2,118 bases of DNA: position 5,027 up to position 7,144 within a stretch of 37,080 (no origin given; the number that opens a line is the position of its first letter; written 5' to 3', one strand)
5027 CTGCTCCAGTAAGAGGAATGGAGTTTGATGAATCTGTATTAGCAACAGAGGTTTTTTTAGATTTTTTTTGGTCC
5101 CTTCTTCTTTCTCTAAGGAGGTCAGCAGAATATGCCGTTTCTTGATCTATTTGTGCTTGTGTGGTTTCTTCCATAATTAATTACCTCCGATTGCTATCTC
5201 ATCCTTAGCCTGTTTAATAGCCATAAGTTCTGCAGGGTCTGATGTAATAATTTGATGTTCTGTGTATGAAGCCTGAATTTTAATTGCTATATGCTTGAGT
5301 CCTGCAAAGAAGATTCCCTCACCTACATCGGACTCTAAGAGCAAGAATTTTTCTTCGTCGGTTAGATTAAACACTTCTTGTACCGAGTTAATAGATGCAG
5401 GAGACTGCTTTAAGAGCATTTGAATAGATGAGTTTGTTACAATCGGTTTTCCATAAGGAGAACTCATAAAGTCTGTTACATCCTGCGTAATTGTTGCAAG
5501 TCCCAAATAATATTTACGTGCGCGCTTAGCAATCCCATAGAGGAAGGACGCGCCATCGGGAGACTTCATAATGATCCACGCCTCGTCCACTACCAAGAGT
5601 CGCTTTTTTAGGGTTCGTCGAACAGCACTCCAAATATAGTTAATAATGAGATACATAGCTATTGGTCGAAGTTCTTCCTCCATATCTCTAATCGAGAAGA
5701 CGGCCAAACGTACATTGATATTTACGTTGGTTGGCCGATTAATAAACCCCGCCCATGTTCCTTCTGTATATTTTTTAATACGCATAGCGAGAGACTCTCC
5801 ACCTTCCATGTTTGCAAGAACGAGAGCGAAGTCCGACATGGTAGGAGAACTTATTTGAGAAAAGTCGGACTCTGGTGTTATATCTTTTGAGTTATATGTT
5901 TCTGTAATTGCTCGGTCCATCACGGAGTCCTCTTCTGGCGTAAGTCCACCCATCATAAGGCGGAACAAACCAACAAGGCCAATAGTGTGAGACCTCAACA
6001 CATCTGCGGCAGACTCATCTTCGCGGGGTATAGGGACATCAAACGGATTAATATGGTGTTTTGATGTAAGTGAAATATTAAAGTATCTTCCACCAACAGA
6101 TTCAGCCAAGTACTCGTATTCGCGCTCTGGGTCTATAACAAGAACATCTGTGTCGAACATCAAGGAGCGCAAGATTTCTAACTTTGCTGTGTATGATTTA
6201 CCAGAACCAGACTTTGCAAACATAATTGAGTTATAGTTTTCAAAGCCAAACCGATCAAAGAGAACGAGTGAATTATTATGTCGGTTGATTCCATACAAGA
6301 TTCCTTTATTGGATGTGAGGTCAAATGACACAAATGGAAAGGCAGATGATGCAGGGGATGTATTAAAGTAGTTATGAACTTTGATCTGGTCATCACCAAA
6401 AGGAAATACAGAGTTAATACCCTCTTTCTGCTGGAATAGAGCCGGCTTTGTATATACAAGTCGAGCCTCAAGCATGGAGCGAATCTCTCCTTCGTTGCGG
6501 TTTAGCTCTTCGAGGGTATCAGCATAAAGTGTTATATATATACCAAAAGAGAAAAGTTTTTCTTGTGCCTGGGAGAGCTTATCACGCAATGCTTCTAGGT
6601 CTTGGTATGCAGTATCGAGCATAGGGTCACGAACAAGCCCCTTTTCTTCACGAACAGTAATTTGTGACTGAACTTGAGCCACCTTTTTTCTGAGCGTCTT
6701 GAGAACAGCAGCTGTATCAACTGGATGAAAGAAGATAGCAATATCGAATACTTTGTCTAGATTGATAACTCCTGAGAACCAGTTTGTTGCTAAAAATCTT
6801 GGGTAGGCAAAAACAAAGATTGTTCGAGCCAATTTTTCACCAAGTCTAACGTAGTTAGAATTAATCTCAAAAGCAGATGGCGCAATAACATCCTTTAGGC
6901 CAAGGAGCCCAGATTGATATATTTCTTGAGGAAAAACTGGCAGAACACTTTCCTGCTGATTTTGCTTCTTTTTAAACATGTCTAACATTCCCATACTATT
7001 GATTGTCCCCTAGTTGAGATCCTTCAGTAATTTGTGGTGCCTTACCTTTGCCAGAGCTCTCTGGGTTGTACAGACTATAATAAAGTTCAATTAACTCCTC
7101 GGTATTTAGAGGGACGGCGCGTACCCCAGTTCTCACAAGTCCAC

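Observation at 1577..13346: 11-gene type IV secretion-like operon on one strand, without VirD4, VirB11 or a relaxase in the window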

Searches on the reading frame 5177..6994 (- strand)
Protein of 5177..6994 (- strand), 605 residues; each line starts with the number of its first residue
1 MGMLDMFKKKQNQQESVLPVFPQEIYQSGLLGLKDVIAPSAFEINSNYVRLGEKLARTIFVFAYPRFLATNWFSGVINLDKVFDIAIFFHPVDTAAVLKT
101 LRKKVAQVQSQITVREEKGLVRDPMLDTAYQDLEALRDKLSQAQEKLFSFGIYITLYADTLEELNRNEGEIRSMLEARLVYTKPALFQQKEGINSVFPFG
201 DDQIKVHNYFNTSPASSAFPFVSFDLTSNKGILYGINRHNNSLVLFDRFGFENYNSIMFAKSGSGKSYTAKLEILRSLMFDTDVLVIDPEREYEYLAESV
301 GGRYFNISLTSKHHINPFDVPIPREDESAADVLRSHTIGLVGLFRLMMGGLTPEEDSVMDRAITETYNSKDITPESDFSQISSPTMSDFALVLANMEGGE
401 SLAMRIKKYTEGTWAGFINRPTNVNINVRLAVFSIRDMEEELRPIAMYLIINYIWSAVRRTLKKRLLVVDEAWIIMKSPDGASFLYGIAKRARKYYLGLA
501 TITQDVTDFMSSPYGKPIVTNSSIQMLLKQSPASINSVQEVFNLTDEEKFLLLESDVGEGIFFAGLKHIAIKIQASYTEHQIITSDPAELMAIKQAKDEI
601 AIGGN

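Call 4: search_protein_families(library=pfam, proteins=[window:5177-6994:-], max_evalue=0.1)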
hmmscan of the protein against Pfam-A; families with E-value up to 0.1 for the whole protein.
window:5177-6994:- (605 aa): 3 families
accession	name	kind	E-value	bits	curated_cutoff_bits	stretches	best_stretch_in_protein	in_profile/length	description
PF19044.6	P-loop_TraG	-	1.7e-23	83.4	25.8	1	252-554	28-344/413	TraG P-loop domain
PF12846.13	AAA_10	-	4.8e-10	39.5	27.5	2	253-312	21-83/362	AAA-like domain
PF01935.23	DUF87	-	6.4e-07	30.1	23.2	1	259-319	29-91/220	Helicase HerA, central domain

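Call 5: search_protein_families(library=ncbifam, proteins=[window:5177-6994:-], max_evalue=0.1)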
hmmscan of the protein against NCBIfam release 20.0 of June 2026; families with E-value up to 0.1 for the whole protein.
window:5177-6994:- (605 aa): 13 families
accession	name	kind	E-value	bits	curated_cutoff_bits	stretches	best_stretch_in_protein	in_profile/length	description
NF045971.1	conju_CD1110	equivalog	7.8e-108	361.7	325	1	17-570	172-733/752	VirB4-like conjugal transfer ATPase, CD1110 family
NF045975.1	VirB4_plasma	equivalog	4e-74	249.8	590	1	15-583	292-893/894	Mbov_0397 family ICE element conjugal transfer ATPase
TIGR02746.1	TraC-F-type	equivalog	6.2e-48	163.3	567.05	1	83-541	255-720/800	type IV secretion system protein TraC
TIGR00929.1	VirB4_CagE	subfamily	9.6e-30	103.5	643.1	2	254-554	438-726/792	VirB4 family type IV secretion/conjugal transfer ATPase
NF010278.0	PRK13721.1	subfamily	2.6e-14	52.1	1177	1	125-537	340-768/874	type IV secretion system protein TraC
TIGR03783.1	Bac_Flav_CT_G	subfamily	4e-14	51.4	261.55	1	408-554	606-759/829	TraG family conjugative transposon ATPase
NF041017.1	DNA_import_CedB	equivalog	1.3e-08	33.9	700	1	439-509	445-519/590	DNA import protein CedB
NF010473.0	PRK13898.1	equivalog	8.4e-07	27.4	1050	1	259-563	453-742/801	type IV secretion system ATPase VirB4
NF010427.0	PRK13853.1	equivalog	1e-05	23.7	957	1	128-548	297-712/789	type IV secretion system protein VirB4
NF010447.0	PRK13873.1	equivalog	0.00015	19.8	1020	1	405-542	578-716/815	conjugal transfer protein TrbE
TIGR03744.1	traC_PFL_4706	equivalog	0.00019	19.4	520.6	1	428-557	695-824/892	conjugative transfer ATPase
NF053655.1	CedD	equivalog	0.00032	19.5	600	0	445-565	399-515/527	DNA-translocating ATPase CedD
NF052333.1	ATPase_TcpF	exception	0.0071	14.2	1100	0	129-293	328-502/813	conjugal transfer ATPase TcpF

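Call 8: search_dna_similar(query=window:5177-6994:-, collection=plasmids, mode=protein, max_rows=15)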
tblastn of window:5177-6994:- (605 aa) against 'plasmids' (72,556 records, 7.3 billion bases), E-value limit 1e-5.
Records with a match: 4669; places in all: 4805; records where one place covers at least 80% of the query: 1320.
Best place of each record, by identity: <60% 4669.
By first word of the organism name: Klebsiella 873; Bacillus 402; Escherichia 352; Enterococcus 252; Acinetobacter 225; Salmonella 201; Enterobacter 186; Citrobacter 176; Staphylococcus 175; Vibrio 136; and 263 more.
By predicted mobility (MOB-suite, as given by PLSDB): conjugative 3343; non-mobilizable 1006; mobilizable 320.
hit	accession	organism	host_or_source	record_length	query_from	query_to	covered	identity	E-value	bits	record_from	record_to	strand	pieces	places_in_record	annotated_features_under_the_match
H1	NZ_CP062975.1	Pontibacillus sp. ALD_SL1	mangrove mud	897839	23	603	96%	34.3%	3e-105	356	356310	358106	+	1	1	VirB4-like conjugal transfer ATPase, CD1110 family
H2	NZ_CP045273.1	Priestia megaterium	pure culture,Paper surface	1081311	8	589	96%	33.8%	1e-50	348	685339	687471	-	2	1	none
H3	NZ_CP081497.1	Streptomyces sp. BHT-5-2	whole organism,plant soil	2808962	33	600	94%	34.5%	2e-93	322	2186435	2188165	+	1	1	none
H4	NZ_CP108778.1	Embleya sp. NBC_00896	-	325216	39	590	91%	34.0%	8e-95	326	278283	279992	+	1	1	ATP-binding protein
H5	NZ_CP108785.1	Embleya sp. NBC_00888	-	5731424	39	585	90%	32.2%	2e-81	287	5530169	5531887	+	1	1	none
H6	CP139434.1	Brevibacillus halotolerans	cell culture,freshwater soil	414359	4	559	92%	30.4%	5e-69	251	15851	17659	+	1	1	DUF87 domain-containing protein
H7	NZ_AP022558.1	Geobacillus subterraneus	-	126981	2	559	92%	30.0%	9e-65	238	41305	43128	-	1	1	DUF87 domain-containing protein | hypothetical protein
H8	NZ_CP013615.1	Clostridium perfringens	canine,Pure culture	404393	28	583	92%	29.6%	4e-64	236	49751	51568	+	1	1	DUF87 domain-containing protein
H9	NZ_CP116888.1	Aneurinibacillus sp. Ricciae_BoGa-3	whole organism,Plant material,Lab grown ...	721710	1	559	92%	29.5%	5e-66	241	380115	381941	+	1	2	DUF87 domain-containing protein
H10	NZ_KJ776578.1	Clostridium botulinum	-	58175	14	565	91%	29.8%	9e-76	270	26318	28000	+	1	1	VirB4-like conjugal transfer ATPase, CD1110 family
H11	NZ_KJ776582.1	Clostridium botulinum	-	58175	14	565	91%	29.8%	9e-76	270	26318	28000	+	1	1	VirB4-like conjugal transfer ATPase, CD1110 family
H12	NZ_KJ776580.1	Clostridium botulinum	-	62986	14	565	91%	29.8%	9e-76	270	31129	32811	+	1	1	VirB4-like conjugal transfer ATPase, CD1110 family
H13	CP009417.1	Jeotgalibacillus malaysiensis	-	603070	25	561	89%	30.5%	1e-71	258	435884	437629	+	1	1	type IV secretory pathway VirB4 component-like protein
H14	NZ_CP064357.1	Miltoncostaea oceani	pure culture,marine sediment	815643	25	595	94%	28.6%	5e-64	236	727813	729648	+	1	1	DUF87 domain-containing protein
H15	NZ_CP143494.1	Clostridium perfringens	pig,fecal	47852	31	565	88%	30.4%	1e-73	264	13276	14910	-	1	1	VirB4-like conjugal transfer ATPase, CD1110 family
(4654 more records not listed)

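Call 9: find_homologous_proteins(query=window:5177-6994:-, max_evalue=1e-20)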
Query window:5177-6994:- (605 aa): 8000 proteins with E <= 1e-20 among 8000 candidates; the best 120 are listed.
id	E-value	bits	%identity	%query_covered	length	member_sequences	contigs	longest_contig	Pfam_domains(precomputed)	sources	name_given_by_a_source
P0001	0.0e+0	1332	100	99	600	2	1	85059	PF19044.7,PF01935.24,PF12846.14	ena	-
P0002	0.0e+0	1204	88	99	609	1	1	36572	PF19044.7,PF01935.24,PF12846.14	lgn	-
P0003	0.0e+0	1203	88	99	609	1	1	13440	PF19044.7,PF01935.24,PF12846.14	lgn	-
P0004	0.0e+0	1188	86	99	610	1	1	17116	PF19044.7,PF01935.24,PF12846.14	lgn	-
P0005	0.0e+0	1165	85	100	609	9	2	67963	PF19044.7,PF01935.24,PF12846.14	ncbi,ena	ncbi:MAG: DUF87 domain-containing protein [Patescibacteria group bacterium]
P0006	0.0e+0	1160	84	99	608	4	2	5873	PF19044.7,PF01935.24,PF12846.14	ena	-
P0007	0.0e+0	1150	83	99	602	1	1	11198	PF19044.7,PF01935.24,PF12846.14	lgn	-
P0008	0.0e+0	1148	84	99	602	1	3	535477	PF19044.7,PF01935.24,PF12846.14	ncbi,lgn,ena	ncbi:MAG: DUF87 domain-containing protein [Patescibacteria group bacterium]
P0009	0.0e+0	1148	83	99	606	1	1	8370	PF19044.7,PF01935.24,PF12846.14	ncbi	-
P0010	0.0e+0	1146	83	100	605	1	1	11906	PF19044.7,PF01935.24,PF12846.14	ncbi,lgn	-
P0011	0.0e+0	1144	83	99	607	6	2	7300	PF19044.7,PF01935.24,PF12846.14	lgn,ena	-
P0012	0.0e+0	1141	84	99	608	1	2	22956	PF19044.7,PF01935.24,PF12846.14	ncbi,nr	ncbi:MAG: DUF87 domain-containing protein [Candidatus Ryanbacteria bacterium]|nr:DUF87 domain-contai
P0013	0.0e+0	1139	82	99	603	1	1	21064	PF19044.7,PF01935.24,PF12846.14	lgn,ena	-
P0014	0.0e+0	1138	83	99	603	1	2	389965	PF19044.7,PF01935.24,PF12846.14,PF03135.20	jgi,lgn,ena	-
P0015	0.0e+0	1137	84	97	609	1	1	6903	PF19044.7,PF01935.24,PF12846.14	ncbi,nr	ncbi:MAG: DUF87 domain-containing protein [Candidatus Ryanbacteria bacterium]|nr:DUF87 domain-contai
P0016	0.0e+0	1136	81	99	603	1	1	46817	PF19044.7,PF01935.24,PF12846.14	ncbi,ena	-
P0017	0.0e+0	1136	81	100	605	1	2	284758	PF19044.7,PF01935.24,PF12846.14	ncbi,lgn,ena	ncbi:MAG: DUF87 domain-containing protein [Patescibacteria group bacterium]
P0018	0.0e+0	1134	82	99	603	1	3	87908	PF19044.7,PF01935.24,PF12846.14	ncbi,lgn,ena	ncbi:MAG: DUF87 domain-containing protein [Patescibacteria group bacterium]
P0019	0.0e+0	1129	82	99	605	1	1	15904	PF19044.7,PF01935.24,PF12846.14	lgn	-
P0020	0.0e+0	1128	81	100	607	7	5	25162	PF19044.7,PF01935.24,PF12846.14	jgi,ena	-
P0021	0.0e+0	1124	81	100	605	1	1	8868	PF19044.7,PF01935.24,PF12846.14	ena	-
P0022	0.0e+0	1120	81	99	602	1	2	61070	PF19044.7,PF01935.24,PF12846.14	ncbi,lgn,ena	-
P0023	0.0e+0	1072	78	98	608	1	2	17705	PF19044.7,PF01935.24,PF12846.14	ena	-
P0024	0.0e+0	1063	78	96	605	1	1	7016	PF19044.7,PF01935.24,PF12846.14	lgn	-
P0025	0.0e+0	1063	76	99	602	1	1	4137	PF19044.7,PF01935.24,PF12846.14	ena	-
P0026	0.0e+0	1062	76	99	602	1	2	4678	PF19044.7,PF01935.24,PF12846.14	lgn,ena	-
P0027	0.0e+0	1061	76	99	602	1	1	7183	PF19044.7,PF01935.24,PF12846.14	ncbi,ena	-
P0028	0.0e+0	1055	74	99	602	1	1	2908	PF19044.7,PF01935.24,PF12846.14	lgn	-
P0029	0.0e+0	1054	75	99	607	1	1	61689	PF19044.7,PF01935.24,PF12846.14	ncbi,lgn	-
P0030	0.0e+0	1050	74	99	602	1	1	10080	PF19044.7,PF01935.24,PF12846.14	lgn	-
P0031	0.0e+0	1048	74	99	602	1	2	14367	PF19044.7,PF01935.24,PF12846.14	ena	-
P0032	0.0e+0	1046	74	99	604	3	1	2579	PF19044.7,PF01935.24,PF12846.14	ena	-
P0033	0.0e+0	1046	75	99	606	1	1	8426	PF19044.7,PF01935.24,PF12846.14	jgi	-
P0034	0.0e+0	1046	75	99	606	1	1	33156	PF19044.7,PF01935.24,PF12846.14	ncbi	-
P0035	0.0e+0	1046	74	100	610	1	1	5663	PF19044.7,PF01935.24,PF12846.14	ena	-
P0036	0.0e+0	1046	75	99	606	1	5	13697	PF19044.7,PF01935.24,PF12846.14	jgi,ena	-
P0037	0.0e+0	1046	74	99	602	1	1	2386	PF19044.7,PF01935.24,PF12846.14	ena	-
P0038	0.0e+0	1044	75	99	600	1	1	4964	PF19044.7,PF01935.24,PF12846.14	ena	-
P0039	0.0e+0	1044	75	99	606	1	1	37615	PF19044.7,PF01935.24,PF12846.14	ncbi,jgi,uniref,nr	ncbi:conjugal transfer protein TraC [Candidatus Giovannonibacteria bacterium RIFCSPHIGHO2_02_43_13]|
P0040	0.0e+0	1043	74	100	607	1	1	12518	PF19044.7,PF12846.14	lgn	-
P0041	0.0e+0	1042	74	100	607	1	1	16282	PF19044.7,PF01935.24,PF12846.14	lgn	-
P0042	0.0e+0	1042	75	99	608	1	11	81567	PF19044.7,PF01935.24,PF12846.14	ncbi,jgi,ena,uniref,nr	ncbi:conjugal transfer protein TraC [Candidatus Giovannonibacteria bacterium RIFCSPHIGHO2_01_FULL_45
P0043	0.0e+0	1041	74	99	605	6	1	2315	PF19044.7,PF01935.24,PF12846.14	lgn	-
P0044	0.0e+0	1041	74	100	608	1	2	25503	PF19044.7,PF01935.24,PF12846.14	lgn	-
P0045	0.0e+0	1040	74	99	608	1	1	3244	PF19044.7,PF01935.24,PF12846.14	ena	-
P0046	0.0e+0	1039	73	100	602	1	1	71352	PF19044.7,PF01935.24,PF12846.14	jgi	jgi:type IV secretory pathway VirB4 component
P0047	0.0e+0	1039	74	100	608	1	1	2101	PF19044.7,PF01935.24,PF12846.14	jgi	jgi:type IV secretory pathway VirB4 component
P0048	0.0e+0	1039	74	99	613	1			PF19044.7,PF01935.24,PF12846.14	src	-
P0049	0.0e+0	1039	74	100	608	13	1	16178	PF19044.7,PF01935.24,PF12846.14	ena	-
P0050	0.0e+0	1038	74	100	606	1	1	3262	PF19044.7,PF01935.24,PF12846.14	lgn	-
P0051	0.0e+0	1038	74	99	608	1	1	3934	PF19044.7,PF01935.24,PF12846.14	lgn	-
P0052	0.0e+0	1038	74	100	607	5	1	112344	PF19044.7,PF01935.24,PF12846.14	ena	-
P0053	0.0e+0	1038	73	99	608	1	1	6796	PF19044.7,PF01935.24,PF12846.14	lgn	-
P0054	0.0e+0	1037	74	99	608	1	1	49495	PF19044.7,PF01935.24,PF12846.14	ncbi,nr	ncbi:MAG: ATP-binding protein [bacterium]|nr:ATP-binding protein [bacterium]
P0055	0.0e+0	1036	73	99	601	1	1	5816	PF19044.7,PF01935.24,PF12846.14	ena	-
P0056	0.0e+0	1036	74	99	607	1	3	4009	PF19044.7,PF01935.24,PF12846.14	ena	-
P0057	0.0e+0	1036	74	99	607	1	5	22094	PF19044.7,PF01935.24,PF12846.14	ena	-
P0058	0.0e+0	1036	74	99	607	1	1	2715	PF19044.7,PF01935.24,PF12846.14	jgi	-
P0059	0.0e+0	1035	74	99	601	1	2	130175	PF19044.7,PF01935.24,PF12846.14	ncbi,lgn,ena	ncbi:MAG: ATP-binding protein [Patescibacteria group bacterium]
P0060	0.0e+0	1035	74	99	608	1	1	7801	PF19044.7,PF01935.24,PF12846.14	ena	-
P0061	0.0e+0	1035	74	99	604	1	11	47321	PF19044.7,PF01935.24,PF12846.14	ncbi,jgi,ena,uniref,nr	ncbi:MAG: Type IV secretory pathway VirB4 component-like protein [Candidatus Giovannonibacteria bact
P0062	0.0e+0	1035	74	100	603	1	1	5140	PF19044.7,PF01935.24,PF12846.14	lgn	-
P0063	0.0e+0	1035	74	99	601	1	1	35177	PF19044.7,PF01935.24,PF12846.14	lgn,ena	-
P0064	0.0e+0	1035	74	99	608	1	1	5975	PF19044.7,PF01935.24,PF12846.14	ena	-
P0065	0.0e+0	1034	75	98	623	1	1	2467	PF19044.7,PF01935.24,PF12846.14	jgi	-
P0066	0.0e+0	1034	74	100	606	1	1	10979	PF19044.7,PF01935.24,PF12846.14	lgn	-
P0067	0.0e+0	1032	73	100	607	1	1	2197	PF19044.7,PF01935.24,PF12846.14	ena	-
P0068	0.0e+0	1031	75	98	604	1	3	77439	PF19044.7,PF01935.24,PF12846.14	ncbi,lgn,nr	ncbi:DUF87 domain-containing protein [Candidatus Giovannonibacteria bacterium]|nr:DUF87 domain-conta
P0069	0.0e+0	1031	74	99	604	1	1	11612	PF19044.7,PF01935.24,PF12846.14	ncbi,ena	-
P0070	0.0e+0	1030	74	99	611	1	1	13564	PF19044.7,PF01935.24,PF12846.14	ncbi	-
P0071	0.0e+0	1029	75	98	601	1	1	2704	PF19044.7,PF01935.24,PF12846.14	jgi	-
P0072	0.0e+0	1029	74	99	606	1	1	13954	PF19044.7,PF01935.24,PF12846.14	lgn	-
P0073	0.0e+0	1028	75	99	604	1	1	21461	PF19044.7,PF01935.24,PF12846.14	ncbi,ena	-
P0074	0.0e+0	1028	74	99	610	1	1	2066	PF19044.7,PF01935.24,PF12846.14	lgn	-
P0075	0.0e+0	1028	73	99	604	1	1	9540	PF19044.7,PF01935.24,PF12846.14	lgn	-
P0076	0.0e+0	1028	72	100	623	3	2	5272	PF19044.7,PF01935.24,PF12846.14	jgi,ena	jgi:type IV secretory pathway VirB4 component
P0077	0.0e+0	1028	74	99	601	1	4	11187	PF19044.7,PF01935.24,PF12846.14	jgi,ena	-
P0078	0.0e+0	1027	73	100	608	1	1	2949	PF19044.7,PF01935.24,PF12846.14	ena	-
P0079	0.0e+0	1027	74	99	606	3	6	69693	PF19044.7,PF01935.24,PF12846.14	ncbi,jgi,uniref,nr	ncbi:MAG: conjugal transfer protein TraC [Candidatus Ryanbacteria bacterium RIFCSPHIGHO2_02_FULL_45_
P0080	0.0e+0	1027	74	98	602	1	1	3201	PF19044.7,PF12846.14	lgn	-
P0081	0.0e+0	1027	73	100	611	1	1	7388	PF19044.7,PF01935.24,PF12846.14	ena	-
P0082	0.0e+0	1027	74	99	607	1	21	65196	PF19044.7,PF01935.24,PF12846.14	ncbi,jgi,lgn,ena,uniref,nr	ncbi:conjugal transfer protein TraC [Candidatus Giovannonibacteria bacterium RIFCSPHIGHO2_02_42_15]|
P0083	0.0e+0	1026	74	99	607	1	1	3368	PF19044.7,PF01935.24,PF12846.14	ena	-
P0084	0.0e+0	1026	74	99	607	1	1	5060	PF19044.7,PF01935.24,PF12846.14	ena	-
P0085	0.0e+0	1026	74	99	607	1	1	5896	PF19044.7,PF01935.24,PF12846.14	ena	-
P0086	0.0e+0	1026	73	100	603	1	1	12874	PF19044.7,PF01935.24,PF12846.14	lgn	-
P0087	0.0e+0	1026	74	99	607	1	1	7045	PF19044.7,PF01935.24,PF12846.14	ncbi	-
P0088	0.0e+0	1026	73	99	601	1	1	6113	PF19044.7,PF01935.24,PF12846.14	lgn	-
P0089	0.0e+0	1025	74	99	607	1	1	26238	PF19044.7,PF01935.24,PF12846.14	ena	-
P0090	0.0e+0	1025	74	99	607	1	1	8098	PF19044.7,PF01935.24,PF12846.14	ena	-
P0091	0.0e+0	1024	73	100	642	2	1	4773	PF19044.7,PF01935.24,PF12846.14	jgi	jgi:type IV secretory pathway VirB4 component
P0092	0.0e+0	1024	74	99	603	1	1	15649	PF19044.7,PF01935.24,PF12846.14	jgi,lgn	-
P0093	0.0e+0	1024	74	99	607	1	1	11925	PF19044.7,PF01935.24,PF12846.14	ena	-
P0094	0.0e+0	1023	73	98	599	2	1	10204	PF19044.7,PF01935.24,PF12846.14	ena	-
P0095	0.0e+0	1023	73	99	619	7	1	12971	PF19044.7,PF01935.24,PF12846.14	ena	-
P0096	0.0e+0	1023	75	96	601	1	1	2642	PF19044.7,PF01935.24,PF12846.14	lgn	-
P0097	0.0e+0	1022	73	99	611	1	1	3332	PF19044.7,PF01935.24,PF12846.14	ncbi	ncbi:MAG: DUF87 domain-containing protein [Candidatus Tagabacteria bacterium]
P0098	0.0e+0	1022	73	100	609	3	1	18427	PF19044.7,PF01935.24,PF12846.14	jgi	-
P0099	0.0e+0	1022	74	97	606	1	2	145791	PF19044.7,PF01935.24,PF12846.14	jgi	jgi:type IV secretory pathway VirB4 component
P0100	0.0e+0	1022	74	97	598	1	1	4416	PF19044.7,PF01935.24,PF12846.14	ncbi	-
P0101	0.0e+0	1021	74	96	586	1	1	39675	PF19044.7,PF01935.24,PF12846.14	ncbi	-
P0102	0.0e+0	1021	74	98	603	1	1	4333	PF19044.7,PF01935.24,PF12846.14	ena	-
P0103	0.0e+0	1021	74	99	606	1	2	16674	PF19044.7,PF01935.24,PF12846.14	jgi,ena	-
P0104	0.0e+0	1021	74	99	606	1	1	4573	PF19044.7,PF01935.24,PF12846.14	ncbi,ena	ncbi:MAG TPA: DUF87 domain-containing protein [Candidatus Paceibacterota bacterium]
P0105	0.0e+0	1021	73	99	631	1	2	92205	PF19044.7,PF01935.24,PF12846.14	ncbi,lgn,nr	ncbi:conjugal transfer protein TraC [Candidatus Giovannonibacteria bacterium]|nr:conjugal transfer p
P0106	0.0e+0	1020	72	100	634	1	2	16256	PF19044.7,PF01935.24,PF12846.14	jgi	jgi:conjugal transfer ATP-binding protein TraC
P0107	0.0e+0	1020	73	99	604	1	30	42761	PF19044.7,PF01935.24,PF12846.14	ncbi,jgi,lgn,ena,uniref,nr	ncbi:conjugal transfer protein TraC [Candidatus Giovannonibacteria bacterium RIFCSPLOWO2_12_FULL_44_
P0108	0.0e+0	1020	73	99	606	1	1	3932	PF19044.7,PF01935.24,PF12846.14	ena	-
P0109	0.0e+0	1020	73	99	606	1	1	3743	PF19044.7,PF01935.24,PF12846.14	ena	-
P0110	0.0e+0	1020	73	99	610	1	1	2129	PF19044.7,PF01935.24,PF12846.14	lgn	-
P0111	0.0e+0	1020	74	99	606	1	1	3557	PF19044.7,PF01935.24,PF12846.14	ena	-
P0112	0.0e+0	1020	74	99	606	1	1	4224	PF19044.7,PF01935.24,PF12846.14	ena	-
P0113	0.0e+0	1019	74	98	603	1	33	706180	PF19044.7,PF01935.24,PF12846.14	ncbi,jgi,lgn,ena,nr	ncbi:TPA: conjugal transfer protein TraC [Candidatus Giovannonibacteria bacterium]|nr:MAG: conjugal 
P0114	0.0e+0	1019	75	98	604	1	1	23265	PF19044.7,PF01935.24,PF12846.14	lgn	-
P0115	0.0e+0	1019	74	99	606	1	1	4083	PF19044.7,PF01935.24,PF12846.14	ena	-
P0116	0.0e+0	1019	74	99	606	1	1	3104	PF19044.7,PF01935.24,PF12846.14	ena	-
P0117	0.0e+0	1019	74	99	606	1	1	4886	PF19044.7,PF01935.24,PF12846.14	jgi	-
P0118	0.0e+0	1019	73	99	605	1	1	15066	PF19044.7,PF01935.24,PF12846.14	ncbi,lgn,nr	ncbi:MAG: ATP-binding protein [bacterium]|nr:ATP-binding protein [bacterium]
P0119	0.0e+0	1019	72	100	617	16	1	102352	PF19044.7,PF01935.24,PF12846.14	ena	-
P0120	0.0e+0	1019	73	99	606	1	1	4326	PF19044.7,PF01935.24,PF12846.14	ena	-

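Call 16: find_encoding_contigs(protein=P0001, flank=10000, max_places=3)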
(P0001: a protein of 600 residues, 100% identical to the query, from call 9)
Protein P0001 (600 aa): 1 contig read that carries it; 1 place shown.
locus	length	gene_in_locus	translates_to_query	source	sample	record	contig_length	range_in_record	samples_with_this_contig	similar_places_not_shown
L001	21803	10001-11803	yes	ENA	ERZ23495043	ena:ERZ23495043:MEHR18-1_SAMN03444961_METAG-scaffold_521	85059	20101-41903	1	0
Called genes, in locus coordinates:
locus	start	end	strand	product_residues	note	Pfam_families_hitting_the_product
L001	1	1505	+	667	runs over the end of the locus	PF00580:UvrD-helicase, PF13245:AAA_19, PF01443:Viral_helicase1 (faint), PF13087:AAA_12 (faint), PF13361:UvrD_C, PF13538:UvrD_C_2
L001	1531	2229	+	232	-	PF00398:RrnaAD, PF13649:Methyltransf_25 (weak)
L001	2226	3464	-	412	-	-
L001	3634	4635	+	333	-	-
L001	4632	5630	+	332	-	-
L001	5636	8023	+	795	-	PF04610:TrbL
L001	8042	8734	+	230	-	-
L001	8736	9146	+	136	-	PF12666:PrgI (weak)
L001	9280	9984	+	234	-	PF26593:TraC-like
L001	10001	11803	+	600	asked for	PF19044:P-loop_TraG, PF01935:DUF87 (weak), PF12846:AAA_10 (faint)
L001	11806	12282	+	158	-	-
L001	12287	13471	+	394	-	PF00801:PKD (faint)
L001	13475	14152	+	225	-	PF18895:T4SS_pilin (weak)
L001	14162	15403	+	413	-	-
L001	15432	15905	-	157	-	PF13083:KH_KhpA-B (weak), PF01424:R3H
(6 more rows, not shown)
